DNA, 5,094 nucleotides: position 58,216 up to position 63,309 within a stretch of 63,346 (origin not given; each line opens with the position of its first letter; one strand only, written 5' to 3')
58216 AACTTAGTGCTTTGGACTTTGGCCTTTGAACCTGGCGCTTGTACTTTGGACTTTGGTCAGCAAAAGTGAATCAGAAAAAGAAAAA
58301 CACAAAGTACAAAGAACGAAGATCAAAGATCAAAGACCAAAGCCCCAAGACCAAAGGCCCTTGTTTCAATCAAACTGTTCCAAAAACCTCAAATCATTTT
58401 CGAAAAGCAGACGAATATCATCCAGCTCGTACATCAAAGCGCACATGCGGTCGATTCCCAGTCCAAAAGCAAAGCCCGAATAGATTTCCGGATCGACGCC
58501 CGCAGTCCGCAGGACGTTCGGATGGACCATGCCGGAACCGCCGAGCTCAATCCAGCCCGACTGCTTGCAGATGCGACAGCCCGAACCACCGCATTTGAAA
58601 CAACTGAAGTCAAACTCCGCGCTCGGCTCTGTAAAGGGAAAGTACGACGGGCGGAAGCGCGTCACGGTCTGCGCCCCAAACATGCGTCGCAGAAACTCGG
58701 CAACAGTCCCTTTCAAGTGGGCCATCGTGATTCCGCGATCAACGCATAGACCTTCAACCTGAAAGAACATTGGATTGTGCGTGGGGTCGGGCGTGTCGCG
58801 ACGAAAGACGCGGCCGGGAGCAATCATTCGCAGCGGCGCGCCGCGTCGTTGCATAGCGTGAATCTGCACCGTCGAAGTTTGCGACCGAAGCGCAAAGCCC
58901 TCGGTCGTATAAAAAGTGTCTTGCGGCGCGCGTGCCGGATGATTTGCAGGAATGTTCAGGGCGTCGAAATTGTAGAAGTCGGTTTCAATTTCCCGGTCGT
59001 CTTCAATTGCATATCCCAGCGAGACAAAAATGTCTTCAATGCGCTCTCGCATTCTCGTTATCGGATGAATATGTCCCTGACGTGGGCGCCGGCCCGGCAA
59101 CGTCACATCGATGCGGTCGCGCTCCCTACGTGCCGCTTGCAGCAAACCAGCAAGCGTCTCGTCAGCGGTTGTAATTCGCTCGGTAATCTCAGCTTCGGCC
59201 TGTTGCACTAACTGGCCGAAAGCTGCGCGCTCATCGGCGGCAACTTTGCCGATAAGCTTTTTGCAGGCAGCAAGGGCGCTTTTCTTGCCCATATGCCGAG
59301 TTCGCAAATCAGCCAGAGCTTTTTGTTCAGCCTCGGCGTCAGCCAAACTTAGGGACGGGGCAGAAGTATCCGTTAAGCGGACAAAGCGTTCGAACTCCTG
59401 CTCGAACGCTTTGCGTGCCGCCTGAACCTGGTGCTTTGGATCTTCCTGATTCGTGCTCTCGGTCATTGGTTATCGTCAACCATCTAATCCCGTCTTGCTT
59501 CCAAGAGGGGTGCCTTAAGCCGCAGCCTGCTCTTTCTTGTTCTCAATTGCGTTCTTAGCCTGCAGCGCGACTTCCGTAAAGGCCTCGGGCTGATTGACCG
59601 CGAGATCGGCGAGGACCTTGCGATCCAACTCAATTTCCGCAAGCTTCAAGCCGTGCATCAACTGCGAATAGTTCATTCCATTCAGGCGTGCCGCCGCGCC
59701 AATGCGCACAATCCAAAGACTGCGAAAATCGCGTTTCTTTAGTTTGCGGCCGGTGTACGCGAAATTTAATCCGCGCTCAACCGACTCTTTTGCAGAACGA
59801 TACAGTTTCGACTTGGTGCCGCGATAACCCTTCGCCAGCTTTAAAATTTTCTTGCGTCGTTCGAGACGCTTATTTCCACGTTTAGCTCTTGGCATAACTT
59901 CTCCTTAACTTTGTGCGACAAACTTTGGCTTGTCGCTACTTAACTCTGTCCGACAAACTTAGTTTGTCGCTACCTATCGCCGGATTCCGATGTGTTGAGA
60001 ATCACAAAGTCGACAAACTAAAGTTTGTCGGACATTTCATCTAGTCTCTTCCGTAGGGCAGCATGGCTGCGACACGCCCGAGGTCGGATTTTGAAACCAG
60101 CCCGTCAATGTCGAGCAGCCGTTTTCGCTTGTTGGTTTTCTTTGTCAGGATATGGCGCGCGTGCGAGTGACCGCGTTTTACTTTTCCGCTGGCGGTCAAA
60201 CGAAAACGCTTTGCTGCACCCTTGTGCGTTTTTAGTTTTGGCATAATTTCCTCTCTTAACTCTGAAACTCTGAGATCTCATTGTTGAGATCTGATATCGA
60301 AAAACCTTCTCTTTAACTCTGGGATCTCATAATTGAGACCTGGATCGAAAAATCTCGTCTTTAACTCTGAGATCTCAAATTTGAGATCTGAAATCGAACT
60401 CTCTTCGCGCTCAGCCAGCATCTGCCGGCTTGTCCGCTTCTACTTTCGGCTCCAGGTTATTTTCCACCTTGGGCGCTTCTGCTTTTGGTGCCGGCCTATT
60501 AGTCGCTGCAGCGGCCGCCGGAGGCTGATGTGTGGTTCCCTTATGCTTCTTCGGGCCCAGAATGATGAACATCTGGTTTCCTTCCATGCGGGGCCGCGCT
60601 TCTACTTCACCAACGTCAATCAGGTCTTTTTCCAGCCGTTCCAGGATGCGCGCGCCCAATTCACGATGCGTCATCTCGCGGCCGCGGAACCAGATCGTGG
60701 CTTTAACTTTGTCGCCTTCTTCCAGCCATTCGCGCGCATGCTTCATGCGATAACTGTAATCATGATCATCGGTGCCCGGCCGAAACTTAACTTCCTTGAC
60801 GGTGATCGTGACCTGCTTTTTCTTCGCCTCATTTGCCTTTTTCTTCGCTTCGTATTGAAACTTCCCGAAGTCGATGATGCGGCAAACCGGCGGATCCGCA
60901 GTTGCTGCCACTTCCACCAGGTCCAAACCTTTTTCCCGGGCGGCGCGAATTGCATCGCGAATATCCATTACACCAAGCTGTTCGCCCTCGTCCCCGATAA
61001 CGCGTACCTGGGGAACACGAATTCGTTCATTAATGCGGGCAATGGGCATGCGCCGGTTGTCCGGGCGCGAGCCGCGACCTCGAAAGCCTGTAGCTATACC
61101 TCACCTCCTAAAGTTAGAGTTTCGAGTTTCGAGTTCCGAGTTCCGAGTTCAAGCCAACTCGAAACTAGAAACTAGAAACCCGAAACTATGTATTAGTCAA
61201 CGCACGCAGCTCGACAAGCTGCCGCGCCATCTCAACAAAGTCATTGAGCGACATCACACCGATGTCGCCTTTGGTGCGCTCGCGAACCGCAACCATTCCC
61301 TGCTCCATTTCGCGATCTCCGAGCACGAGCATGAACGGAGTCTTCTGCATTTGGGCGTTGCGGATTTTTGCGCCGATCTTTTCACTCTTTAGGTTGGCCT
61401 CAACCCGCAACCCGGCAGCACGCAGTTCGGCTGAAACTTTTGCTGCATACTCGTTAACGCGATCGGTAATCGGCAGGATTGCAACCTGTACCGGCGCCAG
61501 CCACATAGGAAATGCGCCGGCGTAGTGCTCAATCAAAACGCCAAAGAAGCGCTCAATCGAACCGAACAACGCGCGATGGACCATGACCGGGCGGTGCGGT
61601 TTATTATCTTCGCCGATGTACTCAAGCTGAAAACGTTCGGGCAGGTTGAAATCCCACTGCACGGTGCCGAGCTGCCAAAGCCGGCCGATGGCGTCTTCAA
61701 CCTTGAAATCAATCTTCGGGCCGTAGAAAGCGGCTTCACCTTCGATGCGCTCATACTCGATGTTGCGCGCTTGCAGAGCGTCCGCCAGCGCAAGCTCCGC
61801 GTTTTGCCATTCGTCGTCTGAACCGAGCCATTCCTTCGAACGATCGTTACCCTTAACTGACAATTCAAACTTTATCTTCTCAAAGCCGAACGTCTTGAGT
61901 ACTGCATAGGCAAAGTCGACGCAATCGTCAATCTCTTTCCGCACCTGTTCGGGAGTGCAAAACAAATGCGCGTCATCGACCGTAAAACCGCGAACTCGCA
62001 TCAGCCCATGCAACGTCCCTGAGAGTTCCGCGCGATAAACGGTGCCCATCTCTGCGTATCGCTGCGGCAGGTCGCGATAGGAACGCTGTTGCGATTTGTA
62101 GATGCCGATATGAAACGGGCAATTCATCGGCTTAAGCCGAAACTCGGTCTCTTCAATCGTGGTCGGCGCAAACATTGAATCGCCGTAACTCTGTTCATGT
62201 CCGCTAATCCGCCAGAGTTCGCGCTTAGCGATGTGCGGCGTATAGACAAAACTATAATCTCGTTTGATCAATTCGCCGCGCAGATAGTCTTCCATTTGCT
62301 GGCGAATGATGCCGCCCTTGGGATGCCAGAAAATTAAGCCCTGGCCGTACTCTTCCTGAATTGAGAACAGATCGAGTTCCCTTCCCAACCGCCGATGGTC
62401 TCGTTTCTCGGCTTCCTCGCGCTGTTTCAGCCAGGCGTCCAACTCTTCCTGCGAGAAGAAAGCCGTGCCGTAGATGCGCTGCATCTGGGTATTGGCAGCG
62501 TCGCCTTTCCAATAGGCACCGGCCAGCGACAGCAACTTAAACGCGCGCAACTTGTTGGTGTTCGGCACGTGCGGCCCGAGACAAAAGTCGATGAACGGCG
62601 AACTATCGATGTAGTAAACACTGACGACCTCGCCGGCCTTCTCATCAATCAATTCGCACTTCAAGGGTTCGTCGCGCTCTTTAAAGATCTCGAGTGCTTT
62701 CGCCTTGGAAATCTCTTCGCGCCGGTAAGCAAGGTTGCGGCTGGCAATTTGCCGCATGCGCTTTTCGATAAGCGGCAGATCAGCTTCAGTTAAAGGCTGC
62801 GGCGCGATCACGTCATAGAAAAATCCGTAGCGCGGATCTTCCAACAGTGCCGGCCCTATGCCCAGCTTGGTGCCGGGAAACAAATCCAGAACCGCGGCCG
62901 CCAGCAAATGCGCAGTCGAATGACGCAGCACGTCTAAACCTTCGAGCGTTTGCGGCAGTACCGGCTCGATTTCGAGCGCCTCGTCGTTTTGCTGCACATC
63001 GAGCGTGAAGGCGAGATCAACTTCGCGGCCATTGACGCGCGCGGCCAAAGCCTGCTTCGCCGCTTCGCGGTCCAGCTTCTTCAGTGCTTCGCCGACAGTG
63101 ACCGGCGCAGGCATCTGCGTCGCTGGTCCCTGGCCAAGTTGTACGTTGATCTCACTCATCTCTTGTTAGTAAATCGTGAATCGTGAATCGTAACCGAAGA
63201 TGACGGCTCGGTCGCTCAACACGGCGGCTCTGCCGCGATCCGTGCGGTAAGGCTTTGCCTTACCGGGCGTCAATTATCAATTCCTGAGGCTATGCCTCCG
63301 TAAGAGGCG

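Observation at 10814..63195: Dispersed family of heptanucleotide tandem-repeat hairpins (STRR-like) occupying intergenic spacers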

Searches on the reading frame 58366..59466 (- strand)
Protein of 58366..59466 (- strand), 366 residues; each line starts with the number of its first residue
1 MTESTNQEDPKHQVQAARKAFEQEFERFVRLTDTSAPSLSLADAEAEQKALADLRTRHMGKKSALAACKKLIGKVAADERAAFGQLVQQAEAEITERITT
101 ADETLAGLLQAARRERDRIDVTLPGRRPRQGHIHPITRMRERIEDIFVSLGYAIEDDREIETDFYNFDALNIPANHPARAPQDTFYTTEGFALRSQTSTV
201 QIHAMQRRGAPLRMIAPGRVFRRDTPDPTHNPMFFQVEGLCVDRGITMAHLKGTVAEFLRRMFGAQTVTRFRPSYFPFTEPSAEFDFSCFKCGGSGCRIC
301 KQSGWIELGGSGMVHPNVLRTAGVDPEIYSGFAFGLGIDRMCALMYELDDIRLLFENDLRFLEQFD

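Call 20: search_protein_families(library=pfam, proteins=[window:58366-59466:-])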
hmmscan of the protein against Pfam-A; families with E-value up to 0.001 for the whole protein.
window:58366-59466:- (366 aa): 2 families
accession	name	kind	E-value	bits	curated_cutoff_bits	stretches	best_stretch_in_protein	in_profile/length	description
PF01409.25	tRNA-synt_2d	-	9.4e-99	330.3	19.8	1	119-365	2-246/246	tRNA synthetases class II core domain (F)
PF02912.23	Phe_tRNA-synt_N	-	1e-11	45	22.3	1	48-106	3-61/69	Aminoacyl tRNA synthetase class II, N-terminal domain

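Call 70: find_encoding_contigs(protein=window:58366-59466:-, flank=6000, max_places=10)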
Protein window:58366-59466:- (366 aa): 2 contigs read that carry it; 2 places shown.
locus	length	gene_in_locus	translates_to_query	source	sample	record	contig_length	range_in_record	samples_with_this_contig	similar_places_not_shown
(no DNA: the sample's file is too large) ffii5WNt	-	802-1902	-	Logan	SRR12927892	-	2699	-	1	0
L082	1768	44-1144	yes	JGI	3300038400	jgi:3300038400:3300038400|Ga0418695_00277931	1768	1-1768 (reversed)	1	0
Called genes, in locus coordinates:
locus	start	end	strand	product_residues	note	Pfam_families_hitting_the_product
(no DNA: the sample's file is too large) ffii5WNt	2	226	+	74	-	?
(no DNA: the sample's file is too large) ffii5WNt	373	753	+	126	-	PF00453:Ribosomal_L20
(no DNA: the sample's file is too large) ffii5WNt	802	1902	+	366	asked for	PF02912:Phe_tRNA-synt_N, PF01409:tRNA-synt_2d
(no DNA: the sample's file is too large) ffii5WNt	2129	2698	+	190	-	?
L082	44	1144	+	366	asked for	PF02912:Phe_tRNA-synt_N, PF01409:tRNA-synt_2d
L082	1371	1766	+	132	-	?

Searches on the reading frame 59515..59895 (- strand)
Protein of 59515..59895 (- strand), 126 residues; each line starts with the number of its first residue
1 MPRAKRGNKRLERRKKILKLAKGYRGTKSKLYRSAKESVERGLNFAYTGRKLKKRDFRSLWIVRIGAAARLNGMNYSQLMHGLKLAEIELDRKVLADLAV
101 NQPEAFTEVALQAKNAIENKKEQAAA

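Call 19: search_protein_families(library=pfam, proteins=[window:59515-59895:-])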
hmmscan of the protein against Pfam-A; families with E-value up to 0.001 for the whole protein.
window:59515-59895:- (126 aa): 1 family
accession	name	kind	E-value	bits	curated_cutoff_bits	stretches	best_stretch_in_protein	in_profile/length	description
PF00453.23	Ribosomal_L20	-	1.4e-45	154.3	30.8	1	3-108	1-106/107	Ribosomal protein L20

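Call 24: find_related_loci(query=window:59515-59895:-, collection=genome_contigs, flank=10000)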
Query window:59515-59895:- (126 aa) in genome_contigs; peptide patterns used: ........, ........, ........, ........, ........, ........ (x = any residue, [..] = any of these).
600 stretches matched a pattern (row limit reached: there are more); 535 encode a relative of the query (tblastn E <= 1e-3); the best 80 are kept; 80 distinct loci.
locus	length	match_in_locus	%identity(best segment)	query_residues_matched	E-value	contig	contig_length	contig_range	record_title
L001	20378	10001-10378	97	1-126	8e-78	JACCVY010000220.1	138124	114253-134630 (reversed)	MAG: Blastocatellia bacterium isolate MGR_bin138 SD2897-2912_k127_6796878, whole genome shotgun sequence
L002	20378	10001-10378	96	1-126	2e-77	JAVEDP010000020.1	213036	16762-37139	MAG: Pyrinomonadaceae bacterium isolate BP_18 scaffold_3200614, whole genome shotgun sequence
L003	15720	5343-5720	93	1-126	5e-75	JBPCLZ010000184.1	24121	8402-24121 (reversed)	MAG: Pyrinomonadaceae bacterium isolate TH_ant_mag_91 S1Ck127_1217746_flag_0_multi_98.0596_len_24121, whole genome shotg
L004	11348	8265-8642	93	1-126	9e-75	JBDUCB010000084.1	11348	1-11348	MAG: bacterium isolate cluster4_bin.37 NODE_14711_length_11348_cov_5.468609, whole genome shotgun sequence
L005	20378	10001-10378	93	1-126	2e-74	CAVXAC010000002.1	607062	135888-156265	MAG: Pyrinomonadaceae bacterium isolate MFD04212.bin.1.165 genome assembly, contig: contig_3087, whole genome shotgun se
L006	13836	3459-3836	93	1-126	2e-74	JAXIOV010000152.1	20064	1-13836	MAG: Pyrinomonadaceae bacterium isolate Fractures_MAG_02 c_000000164418, whole genome shotgun sequence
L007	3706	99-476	91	1-126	9e-74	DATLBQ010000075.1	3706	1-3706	MAG TPA_asm: Pyrinomonadaceae bacterium isolate SMAG_U14302 k141_8264237, whole genome shotgun sequence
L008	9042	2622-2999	92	1-126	8e-74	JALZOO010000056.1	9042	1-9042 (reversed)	MAG: Acidobacteriota bacterium isolate SVA bin3 SD1478-80_k127_598889, whole genome shotgun sequence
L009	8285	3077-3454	92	1-126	2e-73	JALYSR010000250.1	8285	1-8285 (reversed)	MAG: Acidobacteriota bacterium isolate LIV bin9 SD1460-62_k127_1102065, whole genome shotgun sequence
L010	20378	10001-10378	91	1-126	7e-73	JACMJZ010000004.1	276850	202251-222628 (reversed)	MAG: Pyrinomonadaceae bacterium isolate ES-bin-189 ES-bin-189-contig-k141_1298867, whole genome shotgun sequence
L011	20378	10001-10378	90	1-126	7e-73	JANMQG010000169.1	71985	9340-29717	MAG: Chloracidobacterium sp. isolate OTE_51_metabat_289 OTE_51_k141_5087615, whole genome shotgun sequence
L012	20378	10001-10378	91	1-126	6e-73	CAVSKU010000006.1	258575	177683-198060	MAG: Pyrinomonadaceae bacterium isolate MFD09206.bin.1.225 genome assembly, contig: contig_37108, whole genome shotgun s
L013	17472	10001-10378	91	1-126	8e-73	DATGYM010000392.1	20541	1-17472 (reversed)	MAG TPA_asm: Pyrinomonadaceae bacterium isolate SMAG_U10635 k141_125830, whole genome shotgun sequence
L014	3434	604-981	91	1-126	3e-73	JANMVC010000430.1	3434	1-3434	MAG: Pyrinomonadaceae bacterium isolate SOY_1_B_metabat.116 SOY_1_B_k141_169340, whole genome shotgun sequence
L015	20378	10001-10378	91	1-126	1e-72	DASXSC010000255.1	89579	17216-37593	MAG TPA_asm: Pyrinomonadaceae bacterium isolate SMAG_U4656 k141_1245291, whole genome shotgun sequence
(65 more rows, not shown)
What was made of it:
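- On Cyanobacterial STRR proper: The host is Pyrinomonadaceae (call 24).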

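Call 65: find_encoding_contigs(protein=window:59515-59895:-, flank=6000, max_places=10)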
Protein window:59515-59895:- (126 aa): 2 contigs read that carry it; 2 places shown.
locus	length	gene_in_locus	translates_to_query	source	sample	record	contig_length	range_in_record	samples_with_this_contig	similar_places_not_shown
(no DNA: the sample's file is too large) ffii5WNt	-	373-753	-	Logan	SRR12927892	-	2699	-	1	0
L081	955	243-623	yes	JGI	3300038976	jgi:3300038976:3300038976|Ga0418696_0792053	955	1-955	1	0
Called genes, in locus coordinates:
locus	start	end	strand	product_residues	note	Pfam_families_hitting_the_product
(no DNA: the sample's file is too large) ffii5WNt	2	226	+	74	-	?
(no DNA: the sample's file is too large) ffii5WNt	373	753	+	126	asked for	PF00453:Ribosomal_L20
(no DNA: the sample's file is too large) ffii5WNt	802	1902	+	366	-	PF02912:Phe_tRNA-synt_N, PF01409:tRNA-synt_2d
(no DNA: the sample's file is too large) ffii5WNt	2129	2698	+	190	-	?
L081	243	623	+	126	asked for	PF00453:Ribosomal_L20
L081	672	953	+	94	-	?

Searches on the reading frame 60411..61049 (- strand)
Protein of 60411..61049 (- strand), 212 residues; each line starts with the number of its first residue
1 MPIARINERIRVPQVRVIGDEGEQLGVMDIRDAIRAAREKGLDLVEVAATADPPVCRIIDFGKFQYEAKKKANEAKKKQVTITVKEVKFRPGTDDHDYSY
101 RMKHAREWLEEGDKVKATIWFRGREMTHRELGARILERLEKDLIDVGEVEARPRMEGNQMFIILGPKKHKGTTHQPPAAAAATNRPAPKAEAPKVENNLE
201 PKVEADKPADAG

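Call 19: search_protein_families(library=pfam, proteins=[window:60411-61049:-])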
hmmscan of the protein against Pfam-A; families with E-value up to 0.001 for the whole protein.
window:60411-61049:- (212 aa): 2 families
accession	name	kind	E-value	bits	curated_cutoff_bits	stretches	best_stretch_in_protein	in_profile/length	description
PF00707.27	IF3_C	-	1.4e-34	118.3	34.8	1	82-167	1-86/86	Translation initiation factor IF-3, C-terminal domain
PF05198.21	IF3_N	-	4.3e-33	113.8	26.9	1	6-75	1-70/70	Translation initiation factor IF-3, N-terminal domain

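Call 78: find_encoding_contigs(protein=window:60411-61049:-, flank=3000, max_places=8)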
Protein window:60411-61049:- (212 aa): no gene with exactly this product is on record in the collection.

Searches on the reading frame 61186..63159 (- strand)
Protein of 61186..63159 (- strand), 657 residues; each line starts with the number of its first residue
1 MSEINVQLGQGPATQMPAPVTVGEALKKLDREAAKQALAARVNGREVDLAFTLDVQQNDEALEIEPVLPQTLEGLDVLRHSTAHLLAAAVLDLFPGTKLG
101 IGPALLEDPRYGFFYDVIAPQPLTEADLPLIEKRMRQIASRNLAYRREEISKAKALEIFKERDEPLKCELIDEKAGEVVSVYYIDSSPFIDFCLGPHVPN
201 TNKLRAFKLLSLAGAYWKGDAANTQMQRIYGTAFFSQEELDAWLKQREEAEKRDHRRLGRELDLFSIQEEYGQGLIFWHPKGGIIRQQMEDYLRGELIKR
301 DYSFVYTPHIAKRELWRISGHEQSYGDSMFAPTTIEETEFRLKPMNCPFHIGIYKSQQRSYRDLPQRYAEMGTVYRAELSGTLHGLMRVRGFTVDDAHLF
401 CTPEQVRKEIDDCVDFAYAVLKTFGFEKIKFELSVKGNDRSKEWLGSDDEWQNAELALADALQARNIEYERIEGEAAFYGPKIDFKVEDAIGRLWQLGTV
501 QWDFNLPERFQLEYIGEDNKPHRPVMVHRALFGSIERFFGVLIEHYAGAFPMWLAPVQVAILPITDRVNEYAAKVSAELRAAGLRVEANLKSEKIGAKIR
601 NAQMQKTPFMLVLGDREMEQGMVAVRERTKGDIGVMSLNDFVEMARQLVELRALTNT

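Call 19: search_protein_families(library=pfam, proteins=[window:61186-63159:-])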
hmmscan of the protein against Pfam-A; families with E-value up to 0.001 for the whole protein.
window:61186-63159:- (657 aa): 4 families
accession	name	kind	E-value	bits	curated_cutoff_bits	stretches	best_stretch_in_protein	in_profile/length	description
PF00587.30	tRNA-synt_2b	-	2.9e-46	158.2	29.3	1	337-546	8-179/179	tRNA synthetase class II core domain (G, H, P, S and T)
PF03129.25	HGTP_anticodon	-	4.6e-25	88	21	1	558-647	1-93/94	Anticodon binding domain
PF07973.19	tRNA_SAD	-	9.6e-13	48.3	24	1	179-230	1-44/44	Threonyl and Alanyl tRNA synthetase second additional domain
PF02824.27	TGS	-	0.00013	22.4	22.2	0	7-53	4-50/60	TGS domain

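Call 71: find_encoding_contigs(protein=window:61186-63159:-, flank=6000, max_places=10)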
Protein window:61186-63159:- (657 aa): no gene with exactly this product is on record in the collection.
